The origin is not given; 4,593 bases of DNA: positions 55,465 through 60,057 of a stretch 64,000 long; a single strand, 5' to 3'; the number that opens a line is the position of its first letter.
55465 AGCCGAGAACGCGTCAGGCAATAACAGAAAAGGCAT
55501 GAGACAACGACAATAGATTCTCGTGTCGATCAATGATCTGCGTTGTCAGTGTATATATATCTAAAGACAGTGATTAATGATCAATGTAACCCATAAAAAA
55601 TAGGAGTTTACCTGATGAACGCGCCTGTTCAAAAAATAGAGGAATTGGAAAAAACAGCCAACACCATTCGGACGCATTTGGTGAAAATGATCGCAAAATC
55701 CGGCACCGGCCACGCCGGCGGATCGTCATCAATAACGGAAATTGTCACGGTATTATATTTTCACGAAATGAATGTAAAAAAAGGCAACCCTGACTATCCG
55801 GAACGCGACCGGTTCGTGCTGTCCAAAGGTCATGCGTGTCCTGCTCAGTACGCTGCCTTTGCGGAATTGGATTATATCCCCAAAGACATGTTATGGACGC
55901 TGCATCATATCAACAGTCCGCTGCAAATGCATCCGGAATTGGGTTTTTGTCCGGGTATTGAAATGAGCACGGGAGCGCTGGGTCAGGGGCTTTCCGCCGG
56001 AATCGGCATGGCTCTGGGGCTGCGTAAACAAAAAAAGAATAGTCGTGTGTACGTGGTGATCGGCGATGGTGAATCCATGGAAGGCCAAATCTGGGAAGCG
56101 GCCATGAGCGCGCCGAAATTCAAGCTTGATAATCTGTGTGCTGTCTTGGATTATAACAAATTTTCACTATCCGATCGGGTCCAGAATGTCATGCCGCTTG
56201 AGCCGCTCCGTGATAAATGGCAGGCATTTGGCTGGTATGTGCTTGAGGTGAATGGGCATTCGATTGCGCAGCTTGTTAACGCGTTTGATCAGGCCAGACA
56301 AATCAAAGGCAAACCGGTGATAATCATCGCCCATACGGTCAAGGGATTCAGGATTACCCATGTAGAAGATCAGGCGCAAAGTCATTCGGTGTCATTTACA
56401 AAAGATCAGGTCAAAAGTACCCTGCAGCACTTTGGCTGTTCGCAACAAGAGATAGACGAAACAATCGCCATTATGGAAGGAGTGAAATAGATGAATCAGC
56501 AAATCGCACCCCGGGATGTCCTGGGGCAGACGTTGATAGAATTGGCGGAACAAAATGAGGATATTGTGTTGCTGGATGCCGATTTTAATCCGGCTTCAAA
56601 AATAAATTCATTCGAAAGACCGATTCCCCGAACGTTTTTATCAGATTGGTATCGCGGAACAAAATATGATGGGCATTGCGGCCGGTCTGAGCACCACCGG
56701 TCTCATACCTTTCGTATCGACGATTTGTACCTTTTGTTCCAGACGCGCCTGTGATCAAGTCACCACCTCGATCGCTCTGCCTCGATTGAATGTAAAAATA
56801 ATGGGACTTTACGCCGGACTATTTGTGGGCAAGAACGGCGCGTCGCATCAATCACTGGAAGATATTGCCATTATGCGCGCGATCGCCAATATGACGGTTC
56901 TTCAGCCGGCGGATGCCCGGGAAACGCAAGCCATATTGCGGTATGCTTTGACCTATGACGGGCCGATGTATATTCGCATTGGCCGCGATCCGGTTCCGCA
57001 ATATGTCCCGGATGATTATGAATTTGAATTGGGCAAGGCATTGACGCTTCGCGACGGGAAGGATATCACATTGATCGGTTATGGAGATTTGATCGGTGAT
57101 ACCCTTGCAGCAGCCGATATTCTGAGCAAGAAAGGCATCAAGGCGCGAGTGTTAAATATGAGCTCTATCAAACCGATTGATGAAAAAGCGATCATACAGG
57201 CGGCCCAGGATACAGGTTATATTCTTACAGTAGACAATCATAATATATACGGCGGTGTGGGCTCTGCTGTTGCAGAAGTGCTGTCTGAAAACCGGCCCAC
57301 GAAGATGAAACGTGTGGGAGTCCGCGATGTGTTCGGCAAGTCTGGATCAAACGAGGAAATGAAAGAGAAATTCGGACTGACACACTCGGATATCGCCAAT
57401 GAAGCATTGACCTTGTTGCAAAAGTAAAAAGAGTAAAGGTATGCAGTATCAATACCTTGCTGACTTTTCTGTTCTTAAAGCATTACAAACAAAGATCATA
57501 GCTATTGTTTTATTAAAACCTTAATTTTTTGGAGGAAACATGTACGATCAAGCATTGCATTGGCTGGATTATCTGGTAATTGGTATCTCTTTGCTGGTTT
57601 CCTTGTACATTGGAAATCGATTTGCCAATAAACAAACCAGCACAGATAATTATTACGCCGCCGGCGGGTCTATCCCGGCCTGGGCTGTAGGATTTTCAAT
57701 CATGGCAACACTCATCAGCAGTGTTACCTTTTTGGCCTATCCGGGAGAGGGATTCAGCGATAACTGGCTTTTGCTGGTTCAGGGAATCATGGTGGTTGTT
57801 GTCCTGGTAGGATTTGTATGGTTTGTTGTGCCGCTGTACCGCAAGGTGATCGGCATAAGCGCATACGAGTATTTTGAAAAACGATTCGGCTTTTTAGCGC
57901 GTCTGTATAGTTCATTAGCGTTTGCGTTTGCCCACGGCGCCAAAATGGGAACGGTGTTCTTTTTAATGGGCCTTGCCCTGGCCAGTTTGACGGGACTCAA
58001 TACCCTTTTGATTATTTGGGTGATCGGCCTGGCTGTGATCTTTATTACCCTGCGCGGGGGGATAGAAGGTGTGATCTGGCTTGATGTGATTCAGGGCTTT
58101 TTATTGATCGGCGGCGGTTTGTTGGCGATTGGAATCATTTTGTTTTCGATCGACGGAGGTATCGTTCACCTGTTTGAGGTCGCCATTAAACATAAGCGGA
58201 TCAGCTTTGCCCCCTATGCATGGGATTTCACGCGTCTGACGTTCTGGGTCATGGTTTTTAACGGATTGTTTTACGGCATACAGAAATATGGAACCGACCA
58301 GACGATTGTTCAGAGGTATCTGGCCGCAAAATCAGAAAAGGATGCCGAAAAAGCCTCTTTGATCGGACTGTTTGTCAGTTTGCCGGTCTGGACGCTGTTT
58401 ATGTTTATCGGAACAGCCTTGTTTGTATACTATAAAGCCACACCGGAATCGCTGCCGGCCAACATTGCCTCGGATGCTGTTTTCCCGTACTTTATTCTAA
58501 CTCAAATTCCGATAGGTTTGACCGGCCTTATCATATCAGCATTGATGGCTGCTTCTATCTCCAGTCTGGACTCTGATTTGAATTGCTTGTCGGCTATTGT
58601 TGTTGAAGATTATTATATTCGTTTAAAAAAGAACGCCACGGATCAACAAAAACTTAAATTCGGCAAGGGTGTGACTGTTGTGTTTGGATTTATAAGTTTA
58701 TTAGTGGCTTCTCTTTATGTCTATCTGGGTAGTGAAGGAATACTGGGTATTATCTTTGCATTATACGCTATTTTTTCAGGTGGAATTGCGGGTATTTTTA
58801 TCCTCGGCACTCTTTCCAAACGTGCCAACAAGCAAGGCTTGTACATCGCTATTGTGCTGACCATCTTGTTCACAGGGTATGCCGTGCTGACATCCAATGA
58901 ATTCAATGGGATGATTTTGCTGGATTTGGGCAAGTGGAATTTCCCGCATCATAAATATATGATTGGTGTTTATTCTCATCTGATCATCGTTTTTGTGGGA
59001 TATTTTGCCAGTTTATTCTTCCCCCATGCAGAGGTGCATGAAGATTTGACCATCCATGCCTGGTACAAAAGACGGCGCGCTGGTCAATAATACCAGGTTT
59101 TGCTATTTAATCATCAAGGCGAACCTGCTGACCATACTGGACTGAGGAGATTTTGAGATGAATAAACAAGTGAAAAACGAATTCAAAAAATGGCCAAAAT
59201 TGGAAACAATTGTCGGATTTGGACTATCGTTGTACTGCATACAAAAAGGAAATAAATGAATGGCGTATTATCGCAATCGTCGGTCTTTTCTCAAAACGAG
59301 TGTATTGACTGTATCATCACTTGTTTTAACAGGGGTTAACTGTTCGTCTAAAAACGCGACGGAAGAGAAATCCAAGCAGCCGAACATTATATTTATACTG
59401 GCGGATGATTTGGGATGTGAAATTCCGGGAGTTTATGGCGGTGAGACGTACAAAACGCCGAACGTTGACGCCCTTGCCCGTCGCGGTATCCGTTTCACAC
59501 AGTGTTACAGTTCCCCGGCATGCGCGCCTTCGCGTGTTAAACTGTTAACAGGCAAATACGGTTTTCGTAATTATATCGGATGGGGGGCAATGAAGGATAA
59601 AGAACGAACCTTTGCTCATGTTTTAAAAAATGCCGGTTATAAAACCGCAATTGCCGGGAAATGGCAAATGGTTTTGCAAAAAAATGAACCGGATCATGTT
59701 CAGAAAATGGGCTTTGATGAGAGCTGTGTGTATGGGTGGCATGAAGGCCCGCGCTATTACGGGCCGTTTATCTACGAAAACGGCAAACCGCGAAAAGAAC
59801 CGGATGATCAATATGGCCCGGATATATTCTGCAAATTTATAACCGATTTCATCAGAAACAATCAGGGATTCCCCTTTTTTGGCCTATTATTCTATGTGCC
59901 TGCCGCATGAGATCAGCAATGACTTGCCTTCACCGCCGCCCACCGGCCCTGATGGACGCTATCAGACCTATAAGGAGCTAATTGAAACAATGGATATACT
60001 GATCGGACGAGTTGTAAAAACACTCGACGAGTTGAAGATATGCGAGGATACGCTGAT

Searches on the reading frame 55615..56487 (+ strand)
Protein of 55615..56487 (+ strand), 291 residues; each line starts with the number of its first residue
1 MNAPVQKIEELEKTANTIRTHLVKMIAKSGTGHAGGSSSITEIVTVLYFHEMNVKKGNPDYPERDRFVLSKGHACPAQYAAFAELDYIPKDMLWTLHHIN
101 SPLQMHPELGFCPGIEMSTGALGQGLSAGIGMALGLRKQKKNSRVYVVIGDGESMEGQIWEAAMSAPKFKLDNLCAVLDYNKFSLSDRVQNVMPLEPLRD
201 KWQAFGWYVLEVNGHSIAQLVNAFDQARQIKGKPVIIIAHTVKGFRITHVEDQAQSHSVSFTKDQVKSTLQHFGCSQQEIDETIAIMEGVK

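Call 75: search_protein_families(library=pfam, proteins=[window:55615-56487:+], max_evalue=0.00001)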
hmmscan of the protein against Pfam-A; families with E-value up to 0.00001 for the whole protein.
window:55615-56487:+ (291 aa): 3 families
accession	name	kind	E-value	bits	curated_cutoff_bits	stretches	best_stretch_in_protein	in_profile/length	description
PF00456.26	Transketolase_N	-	2.7e-48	165.1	22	1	13-277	4-279/334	Transketolase, thiamine diphosphate binding domain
PF13292.11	DXP_synthase_N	-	1.8e-12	47.6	21.2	1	119-190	110-180/274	1-deoxy-D-xylulose-5-phosphate synthase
PF00676.26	E1_dh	-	4e-06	26.5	22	1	120-230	101-210/300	Dehydrogenase E1 component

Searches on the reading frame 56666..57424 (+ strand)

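Call 75: search_protein_families(library=pfam, proteins=[window:56666-57424:+], max_evalue=0.00001)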
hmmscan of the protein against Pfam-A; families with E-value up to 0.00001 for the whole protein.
window:56666-57424:+ (253 aa): 3 families
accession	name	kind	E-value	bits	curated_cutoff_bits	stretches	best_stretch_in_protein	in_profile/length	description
PF02780.25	Transketolase_C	-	1.4e-32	112.7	25.9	1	123-243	1-124/124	Transketolase, C-terminal domain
PF02779.29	Transket_pyr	-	4.3e-25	88.8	27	1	1-108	60-170/174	Transketolase, pyrimidine binding domain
PF22613.1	Transketolase_C_1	-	2.1e-07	31.6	27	1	131-239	11-113/113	Transketolase-like TK C-terminal domain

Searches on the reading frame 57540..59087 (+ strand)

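Call 75: search_protein_families(library=pfam, proteins=[window:57540-59087:+], max_evalue=0.00001)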
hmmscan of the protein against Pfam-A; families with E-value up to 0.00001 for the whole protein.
window:57540-59087:+ (516 aa): 1 family
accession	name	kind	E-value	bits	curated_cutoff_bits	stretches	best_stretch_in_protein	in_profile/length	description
PF00474.23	SSF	-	9.1e-37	127.3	22.8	1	38-435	1-400/406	Sodium:solute symporter family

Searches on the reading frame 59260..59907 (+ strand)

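Call 9: search_protein_families(library=pfam, proteins=[window:59260-59907:+], max_evalue=0.001)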
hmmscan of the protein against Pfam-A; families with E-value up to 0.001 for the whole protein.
window:59260-59907:+ (216 aa): 1 family
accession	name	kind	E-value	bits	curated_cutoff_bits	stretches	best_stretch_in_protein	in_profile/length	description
PF00884.28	Sulfatase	-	2.6e-23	83.2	25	1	41-210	1-169/301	Sulfatase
